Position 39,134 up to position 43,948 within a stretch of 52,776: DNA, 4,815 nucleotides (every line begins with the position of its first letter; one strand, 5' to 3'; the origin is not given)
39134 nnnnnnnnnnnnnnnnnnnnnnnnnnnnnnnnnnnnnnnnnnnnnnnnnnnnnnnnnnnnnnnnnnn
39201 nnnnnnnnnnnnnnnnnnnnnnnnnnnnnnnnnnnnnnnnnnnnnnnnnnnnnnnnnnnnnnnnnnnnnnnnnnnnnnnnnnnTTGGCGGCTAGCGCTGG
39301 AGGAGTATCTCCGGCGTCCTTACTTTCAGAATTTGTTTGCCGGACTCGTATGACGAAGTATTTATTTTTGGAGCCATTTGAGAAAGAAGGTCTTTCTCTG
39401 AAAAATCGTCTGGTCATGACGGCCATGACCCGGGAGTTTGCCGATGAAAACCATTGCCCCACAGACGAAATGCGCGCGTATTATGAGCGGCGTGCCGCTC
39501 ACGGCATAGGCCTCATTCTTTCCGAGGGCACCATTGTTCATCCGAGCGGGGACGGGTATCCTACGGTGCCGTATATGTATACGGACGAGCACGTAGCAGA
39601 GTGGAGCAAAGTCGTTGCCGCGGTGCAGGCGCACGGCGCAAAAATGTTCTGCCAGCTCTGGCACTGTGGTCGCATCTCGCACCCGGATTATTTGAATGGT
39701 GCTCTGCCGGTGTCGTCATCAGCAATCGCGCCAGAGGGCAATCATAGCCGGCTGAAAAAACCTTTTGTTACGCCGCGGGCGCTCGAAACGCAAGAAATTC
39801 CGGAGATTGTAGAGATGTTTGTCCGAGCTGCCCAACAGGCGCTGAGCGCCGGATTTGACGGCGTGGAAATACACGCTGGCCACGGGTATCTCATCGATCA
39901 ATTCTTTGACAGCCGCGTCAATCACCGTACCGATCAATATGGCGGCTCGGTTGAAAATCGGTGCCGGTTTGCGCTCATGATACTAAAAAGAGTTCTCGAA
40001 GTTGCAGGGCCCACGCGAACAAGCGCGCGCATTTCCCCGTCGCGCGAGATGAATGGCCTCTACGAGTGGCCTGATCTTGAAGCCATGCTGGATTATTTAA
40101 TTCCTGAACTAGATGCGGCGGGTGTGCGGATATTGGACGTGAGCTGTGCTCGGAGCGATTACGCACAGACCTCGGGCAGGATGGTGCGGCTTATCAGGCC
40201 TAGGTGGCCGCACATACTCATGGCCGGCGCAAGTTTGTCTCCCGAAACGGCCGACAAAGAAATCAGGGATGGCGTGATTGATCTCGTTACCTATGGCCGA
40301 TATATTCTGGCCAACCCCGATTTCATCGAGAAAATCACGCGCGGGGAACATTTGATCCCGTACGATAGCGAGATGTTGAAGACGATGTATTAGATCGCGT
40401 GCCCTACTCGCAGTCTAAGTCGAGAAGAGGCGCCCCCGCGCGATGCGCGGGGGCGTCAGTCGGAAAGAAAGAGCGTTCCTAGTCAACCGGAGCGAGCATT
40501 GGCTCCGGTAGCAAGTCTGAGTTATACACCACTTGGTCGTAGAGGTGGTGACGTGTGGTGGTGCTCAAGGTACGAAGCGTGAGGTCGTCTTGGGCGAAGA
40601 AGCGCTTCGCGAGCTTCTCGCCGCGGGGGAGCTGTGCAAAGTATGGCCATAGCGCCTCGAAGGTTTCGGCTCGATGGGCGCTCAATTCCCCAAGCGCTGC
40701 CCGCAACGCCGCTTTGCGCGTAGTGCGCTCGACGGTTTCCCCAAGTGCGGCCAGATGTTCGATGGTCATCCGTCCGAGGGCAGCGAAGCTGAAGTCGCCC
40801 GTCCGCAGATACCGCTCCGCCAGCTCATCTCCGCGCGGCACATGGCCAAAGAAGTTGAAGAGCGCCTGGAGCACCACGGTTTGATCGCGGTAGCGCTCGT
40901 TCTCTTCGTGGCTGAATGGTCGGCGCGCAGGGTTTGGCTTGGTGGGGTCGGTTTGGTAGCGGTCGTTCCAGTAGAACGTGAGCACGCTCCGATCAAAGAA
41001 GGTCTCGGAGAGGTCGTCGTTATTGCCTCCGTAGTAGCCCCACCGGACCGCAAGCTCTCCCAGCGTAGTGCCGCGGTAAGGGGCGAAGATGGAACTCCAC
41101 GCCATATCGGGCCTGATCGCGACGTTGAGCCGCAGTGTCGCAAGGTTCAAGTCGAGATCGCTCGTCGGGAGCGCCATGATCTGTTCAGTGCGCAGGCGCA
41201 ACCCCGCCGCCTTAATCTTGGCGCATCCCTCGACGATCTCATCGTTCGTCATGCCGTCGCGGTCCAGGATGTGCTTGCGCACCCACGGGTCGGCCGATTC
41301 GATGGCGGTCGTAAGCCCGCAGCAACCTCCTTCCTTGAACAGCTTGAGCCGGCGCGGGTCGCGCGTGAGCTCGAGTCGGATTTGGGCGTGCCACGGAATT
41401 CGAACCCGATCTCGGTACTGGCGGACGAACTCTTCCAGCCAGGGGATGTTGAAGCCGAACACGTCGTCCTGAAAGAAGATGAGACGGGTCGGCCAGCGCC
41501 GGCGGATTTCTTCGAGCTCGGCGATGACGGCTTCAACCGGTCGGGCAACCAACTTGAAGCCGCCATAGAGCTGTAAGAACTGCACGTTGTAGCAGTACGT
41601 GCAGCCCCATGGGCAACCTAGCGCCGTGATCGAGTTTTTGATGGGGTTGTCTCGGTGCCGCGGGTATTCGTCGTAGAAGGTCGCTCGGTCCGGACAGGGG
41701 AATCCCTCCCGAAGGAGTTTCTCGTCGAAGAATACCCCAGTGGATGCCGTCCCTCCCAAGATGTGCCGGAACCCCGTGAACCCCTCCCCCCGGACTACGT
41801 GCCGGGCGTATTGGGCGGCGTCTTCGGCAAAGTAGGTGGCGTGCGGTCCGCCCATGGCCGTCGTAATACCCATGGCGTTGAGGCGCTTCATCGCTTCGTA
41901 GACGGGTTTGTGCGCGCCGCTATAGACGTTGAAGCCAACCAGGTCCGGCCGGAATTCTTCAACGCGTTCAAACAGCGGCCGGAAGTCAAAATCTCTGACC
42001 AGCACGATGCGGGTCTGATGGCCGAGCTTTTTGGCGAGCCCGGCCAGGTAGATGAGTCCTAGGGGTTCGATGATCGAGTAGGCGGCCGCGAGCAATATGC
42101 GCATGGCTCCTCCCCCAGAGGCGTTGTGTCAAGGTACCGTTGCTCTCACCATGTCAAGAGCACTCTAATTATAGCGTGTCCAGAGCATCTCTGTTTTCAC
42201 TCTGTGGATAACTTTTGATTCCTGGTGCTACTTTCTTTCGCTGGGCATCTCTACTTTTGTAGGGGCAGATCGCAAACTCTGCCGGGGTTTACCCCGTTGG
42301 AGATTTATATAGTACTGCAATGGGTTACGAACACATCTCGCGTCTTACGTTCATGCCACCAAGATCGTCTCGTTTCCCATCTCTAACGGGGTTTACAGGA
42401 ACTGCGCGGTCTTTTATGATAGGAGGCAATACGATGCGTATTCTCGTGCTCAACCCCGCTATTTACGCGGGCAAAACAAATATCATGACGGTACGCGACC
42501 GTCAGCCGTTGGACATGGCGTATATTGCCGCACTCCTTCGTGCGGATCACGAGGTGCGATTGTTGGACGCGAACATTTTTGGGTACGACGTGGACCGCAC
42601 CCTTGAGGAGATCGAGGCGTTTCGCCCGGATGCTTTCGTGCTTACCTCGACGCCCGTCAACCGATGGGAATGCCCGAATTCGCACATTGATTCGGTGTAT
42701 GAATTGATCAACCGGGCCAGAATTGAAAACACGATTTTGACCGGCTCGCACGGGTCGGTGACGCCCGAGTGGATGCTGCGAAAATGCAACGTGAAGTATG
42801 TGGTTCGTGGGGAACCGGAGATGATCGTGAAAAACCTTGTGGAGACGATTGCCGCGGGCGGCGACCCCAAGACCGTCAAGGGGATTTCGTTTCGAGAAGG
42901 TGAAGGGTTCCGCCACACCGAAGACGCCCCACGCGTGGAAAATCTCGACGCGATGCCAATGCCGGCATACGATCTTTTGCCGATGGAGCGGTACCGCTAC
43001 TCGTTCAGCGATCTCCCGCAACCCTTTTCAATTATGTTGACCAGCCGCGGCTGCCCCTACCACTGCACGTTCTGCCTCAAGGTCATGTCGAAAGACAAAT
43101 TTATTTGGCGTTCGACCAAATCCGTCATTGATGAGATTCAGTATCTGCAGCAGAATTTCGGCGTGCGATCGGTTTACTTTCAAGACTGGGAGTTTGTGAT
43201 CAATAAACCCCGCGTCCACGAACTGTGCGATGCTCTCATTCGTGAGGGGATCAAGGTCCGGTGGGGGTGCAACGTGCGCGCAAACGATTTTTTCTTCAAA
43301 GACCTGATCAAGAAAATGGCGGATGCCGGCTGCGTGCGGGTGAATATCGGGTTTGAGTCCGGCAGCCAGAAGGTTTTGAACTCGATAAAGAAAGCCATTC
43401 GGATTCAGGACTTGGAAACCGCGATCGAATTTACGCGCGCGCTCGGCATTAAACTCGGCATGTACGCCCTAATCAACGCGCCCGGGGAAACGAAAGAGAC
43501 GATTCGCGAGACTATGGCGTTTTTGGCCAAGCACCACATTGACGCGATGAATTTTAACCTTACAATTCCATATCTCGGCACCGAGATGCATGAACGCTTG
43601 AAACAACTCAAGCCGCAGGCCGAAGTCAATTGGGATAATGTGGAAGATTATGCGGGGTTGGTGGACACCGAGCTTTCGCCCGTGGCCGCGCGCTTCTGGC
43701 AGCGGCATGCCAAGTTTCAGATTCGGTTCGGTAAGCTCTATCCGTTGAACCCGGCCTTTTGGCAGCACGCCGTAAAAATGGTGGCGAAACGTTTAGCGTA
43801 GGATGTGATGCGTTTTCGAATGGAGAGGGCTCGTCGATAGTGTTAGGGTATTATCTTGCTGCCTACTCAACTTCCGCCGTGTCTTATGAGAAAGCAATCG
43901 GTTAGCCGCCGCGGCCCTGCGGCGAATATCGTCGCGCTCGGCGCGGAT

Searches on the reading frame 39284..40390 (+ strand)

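Call 57: search_protein_families(library=pfam, proteins=[window:39284-40390:+], max_evalue=0.00001)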
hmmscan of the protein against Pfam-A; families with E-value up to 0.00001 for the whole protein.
window:39284-40390:+ (369 aa): 1 family
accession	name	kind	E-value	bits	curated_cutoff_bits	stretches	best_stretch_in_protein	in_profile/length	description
PF00724.26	Oxidored_FMN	-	1.3e-73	248.7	27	1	30-354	4-338/342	NADH:flavin oxidoreductase / NADH oxidase family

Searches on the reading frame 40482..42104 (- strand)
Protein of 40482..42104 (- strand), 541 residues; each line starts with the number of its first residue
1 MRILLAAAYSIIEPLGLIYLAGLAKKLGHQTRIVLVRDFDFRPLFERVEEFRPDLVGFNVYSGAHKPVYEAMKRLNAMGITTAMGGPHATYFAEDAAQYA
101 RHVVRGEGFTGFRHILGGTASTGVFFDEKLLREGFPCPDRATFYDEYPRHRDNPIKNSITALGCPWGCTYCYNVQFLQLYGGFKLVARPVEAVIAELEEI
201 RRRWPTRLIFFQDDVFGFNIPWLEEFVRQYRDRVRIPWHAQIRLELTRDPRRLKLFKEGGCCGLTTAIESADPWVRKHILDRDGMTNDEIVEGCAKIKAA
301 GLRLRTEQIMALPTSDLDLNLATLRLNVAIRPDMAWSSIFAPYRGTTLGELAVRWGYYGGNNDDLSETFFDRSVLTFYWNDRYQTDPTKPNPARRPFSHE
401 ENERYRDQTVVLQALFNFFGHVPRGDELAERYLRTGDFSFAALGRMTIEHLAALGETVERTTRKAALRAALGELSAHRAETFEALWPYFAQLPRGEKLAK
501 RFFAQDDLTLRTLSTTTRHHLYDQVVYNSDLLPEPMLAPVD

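Call 57: search_protein_families(library=pfam, proteins=[window:40482-42104:-], max_evalue=0.00001)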
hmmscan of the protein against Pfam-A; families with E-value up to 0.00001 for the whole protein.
window:40482-42104:- (541 aa): 2 families
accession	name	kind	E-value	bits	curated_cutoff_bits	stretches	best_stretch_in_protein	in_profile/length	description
PF02310.24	B12-binding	-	3.8e-14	53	32.1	1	2-115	2-120/121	B12 binding domain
PF04055.27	Radical_SAM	-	3.9e-13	50.3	29.5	1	161-314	4-153/166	Radical SAM superfamily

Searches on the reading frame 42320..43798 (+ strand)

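Call 57: search_protein_families(library=pfam, proteins=[window:42320-43798:+], max_evalue=0.00001)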
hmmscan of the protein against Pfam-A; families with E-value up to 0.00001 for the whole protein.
window:42320-43798:+ (493 aa): 2 families
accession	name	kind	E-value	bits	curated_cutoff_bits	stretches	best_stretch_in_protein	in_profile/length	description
PF04055.27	Radical_SAM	-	9.7e-24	84.8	29.5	1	240-402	2-166/166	Radical SAM superfamily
PF02310.24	B12-binding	-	9.2e-11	42.1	32.1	1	62-172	13-119/121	B12 binding domain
